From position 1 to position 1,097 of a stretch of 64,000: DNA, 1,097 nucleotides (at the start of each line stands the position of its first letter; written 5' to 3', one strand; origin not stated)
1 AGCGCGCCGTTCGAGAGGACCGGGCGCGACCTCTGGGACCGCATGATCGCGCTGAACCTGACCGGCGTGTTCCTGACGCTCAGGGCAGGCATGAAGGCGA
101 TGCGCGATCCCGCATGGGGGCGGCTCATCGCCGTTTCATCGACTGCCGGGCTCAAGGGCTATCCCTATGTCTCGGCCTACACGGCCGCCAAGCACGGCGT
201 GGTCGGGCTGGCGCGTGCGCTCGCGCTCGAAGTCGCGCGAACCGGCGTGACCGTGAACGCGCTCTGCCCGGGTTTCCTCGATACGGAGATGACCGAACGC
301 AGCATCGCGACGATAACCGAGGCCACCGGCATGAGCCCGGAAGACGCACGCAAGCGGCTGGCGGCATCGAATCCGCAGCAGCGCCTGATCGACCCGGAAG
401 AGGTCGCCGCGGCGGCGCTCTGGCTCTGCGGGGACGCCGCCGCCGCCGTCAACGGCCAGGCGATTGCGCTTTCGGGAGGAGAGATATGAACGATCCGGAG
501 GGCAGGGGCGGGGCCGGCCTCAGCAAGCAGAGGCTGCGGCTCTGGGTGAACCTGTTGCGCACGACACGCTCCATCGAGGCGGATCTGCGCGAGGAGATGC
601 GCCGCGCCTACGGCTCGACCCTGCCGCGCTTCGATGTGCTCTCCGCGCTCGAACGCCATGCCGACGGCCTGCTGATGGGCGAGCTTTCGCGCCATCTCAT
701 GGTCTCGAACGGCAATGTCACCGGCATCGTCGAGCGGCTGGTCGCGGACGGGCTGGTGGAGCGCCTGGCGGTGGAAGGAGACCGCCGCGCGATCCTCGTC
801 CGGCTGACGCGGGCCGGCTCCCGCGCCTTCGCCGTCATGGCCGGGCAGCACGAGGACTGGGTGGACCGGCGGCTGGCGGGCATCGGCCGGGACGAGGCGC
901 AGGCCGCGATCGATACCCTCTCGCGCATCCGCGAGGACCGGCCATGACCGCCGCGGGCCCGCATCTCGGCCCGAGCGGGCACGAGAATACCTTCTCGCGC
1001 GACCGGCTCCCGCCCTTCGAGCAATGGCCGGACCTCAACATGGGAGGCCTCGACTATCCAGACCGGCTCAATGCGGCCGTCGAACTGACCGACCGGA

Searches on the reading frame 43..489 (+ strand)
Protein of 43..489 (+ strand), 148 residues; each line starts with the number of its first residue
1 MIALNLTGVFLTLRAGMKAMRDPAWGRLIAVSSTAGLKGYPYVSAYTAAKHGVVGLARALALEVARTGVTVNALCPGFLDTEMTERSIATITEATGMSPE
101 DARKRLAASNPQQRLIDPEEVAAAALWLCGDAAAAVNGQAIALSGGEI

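Call 68: search_protein_families(library=pfam, proteins=[window:43-489:+], max_evalue=0.001)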
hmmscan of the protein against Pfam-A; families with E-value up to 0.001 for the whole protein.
window:43-489:+ (148 aa): 3 families
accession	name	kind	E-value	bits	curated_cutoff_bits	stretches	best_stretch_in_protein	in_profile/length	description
PF13561.12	adh_short_C2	-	2.8e-31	109.4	27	1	2-146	101-234/236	Enoyl-(Acyl carrier protein) reductase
PF00106.31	adh_short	-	5.4e-28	98.2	26.6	1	1-87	104-190/195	short chain dehydrogenase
PF23441.1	SDR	-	0.00023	21.1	27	1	37-92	157-207/258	SDR-like rossmann domain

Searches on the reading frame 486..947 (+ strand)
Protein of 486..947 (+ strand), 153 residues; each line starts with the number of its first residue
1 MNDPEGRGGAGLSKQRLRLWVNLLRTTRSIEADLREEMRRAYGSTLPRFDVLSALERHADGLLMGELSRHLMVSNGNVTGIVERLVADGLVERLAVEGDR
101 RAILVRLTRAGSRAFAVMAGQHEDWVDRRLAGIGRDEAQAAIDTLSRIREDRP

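Call 68: search_protein_families(library=pfam, proteins=[window:486-947:+], max_evalue=0.001)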
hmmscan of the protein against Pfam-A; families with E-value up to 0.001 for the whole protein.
window:486-947:+ (153 aa): 4 families
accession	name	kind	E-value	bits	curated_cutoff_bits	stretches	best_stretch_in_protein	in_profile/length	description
PF12802.13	MarR_2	-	3.2e-14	53.3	27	1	43-102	2-61/61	MarR family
PF01047.28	MarR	-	7.6e-10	39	24.6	1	45-102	2-58/59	MarR family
PF09339.16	HTH_IclR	-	5.5e-05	23.3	22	1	49-93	6-50/52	IclR helix-turn-helix domain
PF13601.12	HTH_34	-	0.00029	21.4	27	1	48-116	2-70/80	Winged helix DNA-binding domain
